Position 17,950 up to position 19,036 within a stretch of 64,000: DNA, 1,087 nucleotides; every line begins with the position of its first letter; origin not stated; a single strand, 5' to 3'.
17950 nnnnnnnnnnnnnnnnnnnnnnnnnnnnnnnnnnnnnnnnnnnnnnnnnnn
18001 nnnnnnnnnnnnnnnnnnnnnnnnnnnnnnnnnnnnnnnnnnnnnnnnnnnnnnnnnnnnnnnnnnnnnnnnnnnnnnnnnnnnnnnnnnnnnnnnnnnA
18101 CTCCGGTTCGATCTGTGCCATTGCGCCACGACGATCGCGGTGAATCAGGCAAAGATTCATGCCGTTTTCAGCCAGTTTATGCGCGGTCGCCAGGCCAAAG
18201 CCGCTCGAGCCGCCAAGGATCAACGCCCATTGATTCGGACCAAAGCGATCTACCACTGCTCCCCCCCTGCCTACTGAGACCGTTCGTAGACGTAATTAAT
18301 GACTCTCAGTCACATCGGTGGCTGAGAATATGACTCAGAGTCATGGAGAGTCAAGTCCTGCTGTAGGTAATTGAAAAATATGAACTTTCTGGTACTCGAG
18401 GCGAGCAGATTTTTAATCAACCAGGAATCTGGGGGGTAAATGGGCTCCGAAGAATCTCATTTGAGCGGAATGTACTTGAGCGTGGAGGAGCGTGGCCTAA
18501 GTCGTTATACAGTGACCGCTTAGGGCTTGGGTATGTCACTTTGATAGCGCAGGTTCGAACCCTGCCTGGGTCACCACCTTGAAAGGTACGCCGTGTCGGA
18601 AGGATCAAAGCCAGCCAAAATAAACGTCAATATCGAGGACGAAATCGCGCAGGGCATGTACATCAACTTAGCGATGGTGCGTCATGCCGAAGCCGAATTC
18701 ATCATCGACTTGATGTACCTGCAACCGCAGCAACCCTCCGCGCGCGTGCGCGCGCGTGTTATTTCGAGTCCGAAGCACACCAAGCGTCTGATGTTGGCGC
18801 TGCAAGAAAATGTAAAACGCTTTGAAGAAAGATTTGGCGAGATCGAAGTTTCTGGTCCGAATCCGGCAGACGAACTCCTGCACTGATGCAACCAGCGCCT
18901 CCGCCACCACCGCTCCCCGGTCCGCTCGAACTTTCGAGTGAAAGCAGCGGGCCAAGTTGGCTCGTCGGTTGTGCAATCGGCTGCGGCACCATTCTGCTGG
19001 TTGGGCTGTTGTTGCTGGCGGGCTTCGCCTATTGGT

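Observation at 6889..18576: tRNA-Arg(CCG) plus a 29-bp direct repeat of its 3-prime end bracket the 11.6-kb carboxylase-to-enoyl-reductase block: integration signature without an integrase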

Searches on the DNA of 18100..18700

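Call 29: search_rna_families(source=window, start=18100, end=18700, threshold=evalue, max_evalue=10, show_alignments=2)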
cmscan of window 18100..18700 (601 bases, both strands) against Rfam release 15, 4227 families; matches with E-value up to 10: 1.
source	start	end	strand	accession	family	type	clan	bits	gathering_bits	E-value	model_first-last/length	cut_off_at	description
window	18297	18344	-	RF00817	mir-80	Gene; miRNA;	-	14.2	68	7.2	23-66/89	no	mir-80 microRNA precursor family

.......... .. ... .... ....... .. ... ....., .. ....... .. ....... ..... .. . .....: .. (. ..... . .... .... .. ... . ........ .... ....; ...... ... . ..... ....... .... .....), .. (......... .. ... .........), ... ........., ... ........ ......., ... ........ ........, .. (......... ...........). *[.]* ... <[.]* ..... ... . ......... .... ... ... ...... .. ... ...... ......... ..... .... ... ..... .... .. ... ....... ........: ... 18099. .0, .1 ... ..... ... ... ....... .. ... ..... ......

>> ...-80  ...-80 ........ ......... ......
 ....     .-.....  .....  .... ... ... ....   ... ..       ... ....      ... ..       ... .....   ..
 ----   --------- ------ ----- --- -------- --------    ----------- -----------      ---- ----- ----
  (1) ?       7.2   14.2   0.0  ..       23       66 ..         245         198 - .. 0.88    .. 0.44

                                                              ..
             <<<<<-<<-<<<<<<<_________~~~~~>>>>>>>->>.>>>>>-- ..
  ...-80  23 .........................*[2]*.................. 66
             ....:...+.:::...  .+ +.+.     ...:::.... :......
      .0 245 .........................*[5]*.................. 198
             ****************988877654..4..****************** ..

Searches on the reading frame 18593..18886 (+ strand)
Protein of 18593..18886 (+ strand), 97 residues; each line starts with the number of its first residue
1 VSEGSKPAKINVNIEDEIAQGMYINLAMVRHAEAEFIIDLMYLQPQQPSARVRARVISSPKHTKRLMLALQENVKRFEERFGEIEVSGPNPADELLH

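Call 8: search_protein_families(library=pfam, proteins=[window:18593-18886:+])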
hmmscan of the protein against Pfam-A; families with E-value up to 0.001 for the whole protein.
window:18593-18886:+ (97 aa): 1 family
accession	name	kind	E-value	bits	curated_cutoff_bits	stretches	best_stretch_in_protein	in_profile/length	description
PF11950.13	DUF3467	-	2.7e-25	88.7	25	1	5-85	10-91/92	Protein of unknown function (DUF3467)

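Call 15: find_encoding_contigs(protein=window:18593-18886:+, flank=10000, max_places=10)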
Protein window:18593-18886:+ (97 aa): no gene with exactly this product is on record in the collection.

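Call 16: find_homologous_proteins(query=window:18593-18886:+)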
Query window:18593-18886:+ (97 aa): 59 proteins with E <= 0.001 among 60 candidates.
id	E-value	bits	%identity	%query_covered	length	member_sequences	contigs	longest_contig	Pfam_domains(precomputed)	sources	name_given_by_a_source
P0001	1.6e-55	202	100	100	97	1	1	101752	PF11950.14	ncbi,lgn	-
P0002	4.6e-40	153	71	99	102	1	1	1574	PF11950.14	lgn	-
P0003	2.9e-39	151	70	96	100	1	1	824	PF11950.14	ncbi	-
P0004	3.3e-39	150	73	94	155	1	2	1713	PF11950.14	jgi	jgi:hypothetical protein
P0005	6.3e-39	149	68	97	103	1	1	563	PF11950.14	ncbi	-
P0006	7.6e-39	149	69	96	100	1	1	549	PF11950.14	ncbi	-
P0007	9.3e-39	149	68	95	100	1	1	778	PF11950.14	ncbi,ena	-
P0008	1.6e-38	148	70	96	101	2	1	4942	PF11950.14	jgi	jgi:hypothetical protein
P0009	2.1e-38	148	67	97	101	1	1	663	PF11950.14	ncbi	-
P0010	4.9e-38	147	67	100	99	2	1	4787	PF11950.14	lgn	-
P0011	8.1e-38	146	68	96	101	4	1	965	PF11950.14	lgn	-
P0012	1.4e-37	145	65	99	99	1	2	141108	PF11950.14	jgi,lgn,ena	-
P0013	1.8e-37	145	71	92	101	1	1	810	PF11950.14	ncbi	-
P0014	2.2e-37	145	67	96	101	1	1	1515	PF11950.14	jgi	jgi:hypothetical protein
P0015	2.7e-37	144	69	96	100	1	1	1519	PF11950.14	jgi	-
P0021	4.7e-37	144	68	98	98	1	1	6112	PF11950.14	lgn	-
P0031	1.1e-35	139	68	96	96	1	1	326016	PF11950.14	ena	-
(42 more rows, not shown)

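Call 19: find_encoding_contigs(protein=P0012, flank=10000, max_places=3)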
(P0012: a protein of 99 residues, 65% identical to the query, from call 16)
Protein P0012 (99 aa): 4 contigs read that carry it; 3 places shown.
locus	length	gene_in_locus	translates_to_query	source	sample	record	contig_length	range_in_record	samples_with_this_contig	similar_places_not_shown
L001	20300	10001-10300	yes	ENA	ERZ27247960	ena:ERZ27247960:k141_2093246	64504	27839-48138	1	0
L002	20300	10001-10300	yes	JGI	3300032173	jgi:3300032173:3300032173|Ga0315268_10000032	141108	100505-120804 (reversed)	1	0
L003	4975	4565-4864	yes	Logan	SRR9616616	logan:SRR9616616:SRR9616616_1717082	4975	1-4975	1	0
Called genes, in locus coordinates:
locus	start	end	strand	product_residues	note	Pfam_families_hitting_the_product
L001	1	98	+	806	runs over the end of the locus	PF00092:VWA, PF13519:VWA_2, PF25106:VWA_4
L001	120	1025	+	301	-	-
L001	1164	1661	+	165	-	PF21983:NikA-like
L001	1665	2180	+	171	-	-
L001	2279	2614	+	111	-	PF01909:NTP_transf_2, PF18765:Polbeta (weak)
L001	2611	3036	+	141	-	PF05168:HEPN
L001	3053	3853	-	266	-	PF02463:SMC_N (faint), PF00005:ABC_tran, PF13304:AAA_21 (faint)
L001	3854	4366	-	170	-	PF13428:TPR_14 (faint), PF07719:TPR_2 (faint), PF00515:TPR_1 (faint)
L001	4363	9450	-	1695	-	PF11617:Cu-binding_MopE (weak)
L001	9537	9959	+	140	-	PF00903:Glyoxalase, PF13468:Glyoxalase_3, PF13669:Glyoxalase_4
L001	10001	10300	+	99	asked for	PF11950:DUF3467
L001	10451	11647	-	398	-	PF04231:Endonuclease_1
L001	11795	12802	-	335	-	PF00108:Thiolase_N, PF08545:ACP_syn_III, PF08541:ACP_syn_III_C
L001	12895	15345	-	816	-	PF02518:HATPase_c, PF00204:DNA_gyraseB, PF01751:Toprim, PF21249:GyrB_hook (weak), PF18053:GyrB_insert, PF00986:DNA_gyraseB_C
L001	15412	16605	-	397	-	PF02463:SMC_N, PF13304:AAA_21 (faint)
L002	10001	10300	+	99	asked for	PF11950:DUF3467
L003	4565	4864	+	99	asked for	PF11950:DUF3467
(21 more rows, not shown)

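Call 20: find_encoding_contigs(protein=P0031, flank=10000, max_places=3)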
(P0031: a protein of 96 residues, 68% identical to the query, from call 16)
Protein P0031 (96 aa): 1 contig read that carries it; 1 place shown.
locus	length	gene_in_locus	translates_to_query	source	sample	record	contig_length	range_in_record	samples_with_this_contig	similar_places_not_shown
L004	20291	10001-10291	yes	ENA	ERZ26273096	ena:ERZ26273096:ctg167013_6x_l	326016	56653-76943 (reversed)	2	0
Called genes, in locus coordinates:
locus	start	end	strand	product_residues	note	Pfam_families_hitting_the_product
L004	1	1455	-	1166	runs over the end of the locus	PF17757:UvrB_inter, PF02559:CarD_TRCF_RID, PF00270:DEAD, PF04851:ResIII, PF00271:Helicase_C, PF22590:Cas3-like_C_2 (faint), PF03461:TRCF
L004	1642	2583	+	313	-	-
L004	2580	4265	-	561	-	PF28492:Beta_helix_4 (weak)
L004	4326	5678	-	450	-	PF00675:Peptidase_M16, PF05193:Peptidase_M16_C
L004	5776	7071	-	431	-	PF00579:tRNA-synt_1b, PF22421:SYY_C-terminal, PF01479:S4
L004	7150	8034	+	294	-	-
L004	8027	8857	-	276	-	PF00005:ABC_tran, PF02463:SMC_N (faint), PF13304:AAA_21 (faint)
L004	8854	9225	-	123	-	PF00515:TPR_1 (faint), PF07719:TPR_2 (faint), PF13432:TPR_16 (weak)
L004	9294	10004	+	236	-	PF00903:Glyoxalase, PF13468:Glyoxalase_3, PF13669:Glyoxalase_4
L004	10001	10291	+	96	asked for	PF11950:DUF3467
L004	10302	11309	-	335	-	PF00195:Chal_sti_synt_N, PF00108:Thiolase_N (weak), PF08545:ACP_syn_III, PF08541:ACP_syn_III_C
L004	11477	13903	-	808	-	PF02518:HATPase_c, PF00204:DNA_gyraseB, PF01751:Toprim, PF18053:GyrB_insert, PF00986:DNA_gyraseB_C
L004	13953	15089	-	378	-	PF02463:SMC_N, PF13476:AAA_23, PF13304:AAA_21 (faint)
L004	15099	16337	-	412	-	PF00712:DNA_pol3_beta, PF02767:DNA_pol3_beta_2, PF02768:DNA_pol3_beta_3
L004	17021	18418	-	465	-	PF11638:DnaA_N, PF00308:Bac_DnaA, PF01695:IstB_IS21 (weak), PF00004:AAA (weak), PF08299:Bac_DnaA_C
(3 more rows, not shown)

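Call 34: find_encoding_contigs(protein=P0008, flank=10000, max_places=2)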
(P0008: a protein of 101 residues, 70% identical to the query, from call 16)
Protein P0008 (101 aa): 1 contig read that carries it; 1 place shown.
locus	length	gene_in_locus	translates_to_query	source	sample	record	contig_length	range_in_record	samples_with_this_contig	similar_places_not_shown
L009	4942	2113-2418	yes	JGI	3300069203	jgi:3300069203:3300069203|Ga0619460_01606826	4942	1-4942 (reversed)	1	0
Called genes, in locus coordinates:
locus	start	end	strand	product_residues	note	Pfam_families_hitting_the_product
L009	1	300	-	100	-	?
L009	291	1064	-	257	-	PF02463:SMC_N (faint), PF00005:ABC_tran, PF13304:AAA_21 (weak)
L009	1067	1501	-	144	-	PF07719:TPR_2 (faint)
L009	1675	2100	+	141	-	PF00903:Glyoxalase, PF13468:Glyoxalase_3, PF13669:Glyoxalase_4, PF18029:Glyoxalase_6 (weak)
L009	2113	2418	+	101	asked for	PF11950:DUF3467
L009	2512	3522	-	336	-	PF00108:Thiolase_N (weak), PF00195:Chal_sti_synt_N, PF08545:ACP_syn_III, PF08541:ACP_syn_III_C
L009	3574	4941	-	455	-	?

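Call 35: find_encoding_contigs(protein=P0021, flank=10000, max_places=2)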
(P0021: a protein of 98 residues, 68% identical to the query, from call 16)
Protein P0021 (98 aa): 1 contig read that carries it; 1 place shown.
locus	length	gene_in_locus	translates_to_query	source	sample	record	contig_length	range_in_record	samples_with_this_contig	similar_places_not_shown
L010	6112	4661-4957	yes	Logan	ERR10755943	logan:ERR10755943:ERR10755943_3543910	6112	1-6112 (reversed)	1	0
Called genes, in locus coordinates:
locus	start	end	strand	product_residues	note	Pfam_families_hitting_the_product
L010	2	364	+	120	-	?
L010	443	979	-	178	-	-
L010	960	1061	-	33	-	-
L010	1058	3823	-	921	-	PF11617:Cu-binding_MopE (faint)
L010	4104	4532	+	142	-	PF00903:Glyoxalase, PF13468:Glyoxalase_3, PF13669:Glyoxalase_4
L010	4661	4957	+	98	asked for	PF11950:DUF3467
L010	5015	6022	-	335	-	PF00108:Thiolase_N (weak), PF08545:ACP_syn_III, PF08541:ACP_syn_III_C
